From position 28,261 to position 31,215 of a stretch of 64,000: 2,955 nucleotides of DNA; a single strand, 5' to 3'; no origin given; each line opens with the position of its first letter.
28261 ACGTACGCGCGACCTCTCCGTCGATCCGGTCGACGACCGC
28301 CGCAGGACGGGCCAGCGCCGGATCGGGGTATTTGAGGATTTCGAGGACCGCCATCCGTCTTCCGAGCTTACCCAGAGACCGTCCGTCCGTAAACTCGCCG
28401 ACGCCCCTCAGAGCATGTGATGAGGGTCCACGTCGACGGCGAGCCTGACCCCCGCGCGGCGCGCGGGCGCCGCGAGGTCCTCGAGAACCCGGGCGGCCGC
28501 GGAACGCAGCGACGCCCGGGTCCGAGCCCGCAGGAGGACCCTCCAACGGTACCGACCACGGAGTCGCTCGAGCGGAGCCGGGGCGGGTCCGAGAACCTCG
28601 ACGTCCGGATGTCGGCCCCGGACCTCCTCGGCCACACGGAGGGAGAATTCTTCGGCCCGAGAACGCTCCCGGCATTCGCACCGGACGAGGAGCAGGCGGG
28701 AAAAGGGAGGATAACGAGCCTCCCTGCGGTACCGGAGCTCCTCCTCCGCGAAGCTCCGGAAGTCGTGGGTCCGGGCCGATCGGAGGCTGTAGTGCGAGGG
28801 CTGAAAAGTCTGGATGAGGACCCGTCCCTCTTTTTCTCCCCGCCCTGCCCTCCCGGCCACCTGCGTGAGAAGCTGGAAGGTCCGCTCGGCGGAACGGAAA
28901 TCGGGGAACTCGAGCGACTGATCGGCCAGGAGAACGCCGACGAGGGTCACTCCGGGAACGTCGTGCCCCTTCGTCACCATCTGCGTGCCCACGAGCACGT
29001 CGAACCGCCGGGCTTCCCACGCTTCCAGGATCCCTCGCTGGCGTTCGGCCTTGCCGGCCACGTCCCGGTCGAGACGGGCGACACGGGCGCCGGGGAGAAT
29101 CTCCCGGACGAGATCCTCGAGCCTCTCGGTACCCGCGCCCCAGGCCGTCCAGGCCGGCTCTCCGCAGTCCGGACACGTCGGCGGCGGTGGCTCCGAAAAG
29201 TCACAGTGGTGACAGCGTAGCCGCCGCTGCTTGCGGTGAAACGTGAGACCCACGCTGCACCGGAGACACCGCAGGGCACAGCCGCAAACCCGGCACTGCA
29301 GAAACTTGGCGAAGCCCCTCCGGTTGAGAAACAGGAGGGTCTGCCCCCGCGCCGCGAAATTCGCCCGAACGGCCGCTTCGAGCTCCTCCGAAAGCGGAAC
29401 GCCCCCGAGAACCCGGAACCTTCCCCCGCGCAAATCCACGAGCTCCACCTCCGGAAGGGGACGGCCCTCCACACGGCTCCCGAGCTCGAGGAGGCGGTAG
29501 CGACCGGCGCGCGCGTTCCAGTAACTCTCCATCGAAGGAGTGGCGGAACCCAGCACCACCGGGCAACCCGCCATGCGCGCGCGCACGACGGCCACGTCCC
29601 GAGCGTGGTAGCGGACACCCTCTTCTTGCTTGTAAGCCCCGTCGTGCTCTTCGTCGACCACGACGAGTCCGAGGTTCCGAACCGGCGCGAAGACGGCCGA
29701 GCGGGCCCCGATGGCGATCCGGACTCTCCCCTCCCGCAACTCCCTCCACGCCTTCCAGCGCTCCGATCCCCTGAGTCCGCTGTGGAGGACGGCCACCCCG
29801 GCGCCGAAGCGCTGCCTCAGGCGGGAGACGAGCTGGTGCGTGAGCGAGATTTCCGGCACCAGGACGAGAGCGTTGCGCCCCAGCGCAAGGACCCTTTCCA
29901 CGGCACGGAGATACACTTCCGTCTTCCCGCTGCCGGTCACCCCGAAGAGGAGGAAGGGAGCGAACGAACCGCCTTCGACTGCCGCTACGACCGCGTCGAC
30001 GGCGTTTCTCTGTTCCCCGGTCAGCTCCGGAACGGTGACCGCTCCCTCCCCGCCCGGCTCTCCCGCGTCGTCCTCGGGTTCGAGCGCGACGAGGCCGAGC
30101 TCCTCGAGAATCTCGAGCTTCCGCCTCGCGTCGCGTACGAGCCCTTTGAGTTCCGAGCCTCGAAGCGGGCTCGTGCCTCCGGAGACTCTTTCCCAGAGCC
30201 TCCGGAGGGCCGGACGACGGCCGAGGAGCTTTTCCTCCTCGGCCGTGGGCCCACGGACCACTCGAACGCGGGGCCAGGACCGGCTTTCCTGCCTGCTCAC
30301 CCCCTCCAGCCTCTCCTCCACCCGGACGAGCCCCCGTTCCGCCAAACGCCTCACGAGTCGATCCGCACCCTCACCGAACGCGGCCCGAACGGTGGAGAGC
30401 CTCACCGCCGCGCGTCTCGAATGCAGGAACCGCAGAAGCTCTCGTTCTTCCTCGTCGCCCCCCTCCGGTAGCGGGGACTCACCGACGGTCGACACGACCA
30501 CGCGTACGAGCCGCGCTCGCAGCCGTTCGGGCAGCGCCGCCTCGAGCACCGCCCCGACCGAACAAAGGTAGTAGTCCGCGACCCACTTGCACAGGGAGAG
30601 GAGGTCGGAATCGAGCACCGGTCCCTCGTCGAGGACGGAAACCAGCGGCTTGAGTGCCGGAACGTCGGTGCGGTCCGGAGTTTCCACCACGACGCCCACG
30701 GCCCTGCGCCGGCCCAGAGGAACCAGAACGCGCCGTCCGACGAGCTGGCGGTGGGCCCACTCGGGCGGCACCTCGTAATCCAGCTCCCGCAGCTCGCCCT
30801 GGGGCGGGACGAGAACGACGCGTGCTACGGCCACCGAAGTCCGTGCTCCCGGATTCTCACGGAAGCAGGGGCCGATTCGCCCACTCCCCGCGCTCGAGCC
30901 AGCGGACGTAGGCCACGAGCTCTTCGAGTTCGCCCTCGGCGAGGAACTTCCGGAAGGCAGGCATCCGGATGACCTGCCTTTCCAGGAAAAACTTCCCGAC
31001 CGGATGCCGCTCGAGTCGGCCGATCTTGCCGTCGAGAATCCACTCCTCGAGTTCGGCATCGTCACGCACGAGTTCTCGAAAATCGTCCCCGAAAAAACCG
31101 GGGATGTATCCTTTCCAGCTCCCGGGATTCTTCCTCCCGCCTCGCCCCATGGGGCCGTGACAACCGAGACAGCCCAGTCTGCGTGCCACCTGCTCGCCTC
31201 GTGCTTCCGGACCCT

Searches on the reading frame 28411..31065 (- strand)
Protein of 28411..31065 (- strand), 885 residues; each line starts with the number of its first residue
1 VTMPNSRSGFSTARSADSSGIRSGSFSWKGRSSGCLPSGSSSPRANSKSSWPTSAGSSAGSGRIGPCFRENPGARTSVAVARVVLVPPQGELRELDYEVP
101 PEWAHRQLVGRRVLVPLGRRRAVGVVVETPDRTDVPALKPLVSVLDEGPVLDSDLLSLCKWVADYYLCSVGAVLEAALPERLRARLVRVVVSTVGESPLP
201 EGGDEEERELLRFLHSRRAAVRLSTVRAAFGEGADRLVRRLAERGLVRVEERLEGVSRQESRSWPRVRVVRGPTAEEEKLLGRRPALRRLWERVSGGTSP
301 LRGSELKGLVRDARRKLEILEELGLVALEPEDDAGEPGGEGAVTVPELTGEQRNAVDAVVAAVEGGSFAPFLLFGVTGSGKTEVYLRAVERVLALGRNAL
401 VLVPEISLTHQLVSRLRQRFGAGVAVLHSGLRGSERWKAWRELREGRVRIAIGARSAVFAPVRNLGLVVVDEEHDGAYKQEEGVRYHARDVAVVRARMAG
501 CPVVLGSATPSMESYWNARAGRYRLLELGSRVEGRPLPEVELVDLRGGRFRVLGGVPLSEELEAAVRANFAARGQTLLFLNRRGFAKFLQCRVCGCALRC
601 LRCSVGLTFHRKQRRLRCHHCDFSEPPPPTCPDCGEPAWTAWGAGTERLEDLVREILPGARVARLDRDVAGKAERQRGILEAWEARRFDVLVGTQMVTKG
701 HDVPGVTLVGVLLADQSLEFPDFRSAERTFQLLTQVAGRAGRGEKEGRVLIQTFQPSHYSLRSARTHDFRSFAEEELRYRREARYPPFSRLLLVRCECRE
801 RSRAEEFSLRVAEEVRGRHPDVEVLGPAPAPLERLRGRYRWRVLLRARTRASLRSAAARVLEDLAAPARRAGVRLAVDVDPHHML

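Call 70: search_protein_families(library=ncbifam, proteins=[window:28411-31065:-], max_evalue=1e-10)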
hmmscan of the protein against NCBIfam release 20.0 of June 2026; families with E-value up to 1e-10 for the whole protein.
window:28411-31065:- (885 aa): 25 families
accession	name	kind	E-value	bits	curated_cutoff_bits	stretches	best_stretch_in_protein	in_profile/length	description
NF004066.1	PRK05580.1-3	equivalog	1.2e-224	748.1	813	1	86-884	7-788/788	primosomal protein N'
NF004067.0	PRK05580.1-4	equivalog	1.8e-219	730.8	763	2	274-884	130-736/737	primosomal protein N'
NF004070.0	PRK05580.2-2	equivalog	2.6e-200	667.2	921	2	340-884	189-728/729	primosomal protein N'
TIGR00595.1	priA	equivalog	2.1e-186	620.4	230.35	1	372-881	1-508/509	replication restart helicase PriA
NF004065.0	PRK05580.1-1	equivalog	6.5e-181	603.2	858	2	347-882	197-729/731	primosomal protein N'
NF004071.0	PRK05580.2-3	equivalog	4.6e-170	567.1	1105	1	343-884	197-734/735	primosomal protein N'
NF004068.0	PRK05580.1-5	equivalog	7.4e-166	553.5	1249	1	86-885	11-795/795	primosomal protein N'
NF004072.0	PRK05580.2-4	equivalog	6.5e-137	457.5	1030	1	343-883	117-646/648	primosomal protein N'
NF004069.0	PRK05580.2-1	equivalog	4e-127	425.2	767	1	345-881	109-608/612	primosomal protein N'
NF011453.0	PRK14873.1-3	equivalog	2.2e-57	194.6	812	2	382-878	185-648/653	primosome assembly protein PriA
NF011452.0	PRK14873.1-2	equivalog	2e-42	145.3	980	2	376-884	206-707/708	primosomal protein N'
NF011455.0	PRK14873.1-5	equivalog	5.9e-26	90.9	969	1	391-830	184-612/675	primosomal protein N'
NF011454.0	PRK14873.1-4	equivalog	3e-25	88.6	951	1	382-883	158-649/651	primosomal protein N'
TIGR00580.2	mfd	equivalog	1.1e-18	67.1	800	1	348-493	434-584/907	transcription-repair coupling factor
TIGR00643.1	recG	equivalog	4.9e-18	65.2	659.4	1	347-489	235-382/629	ATP-dependent DNA helicase RecG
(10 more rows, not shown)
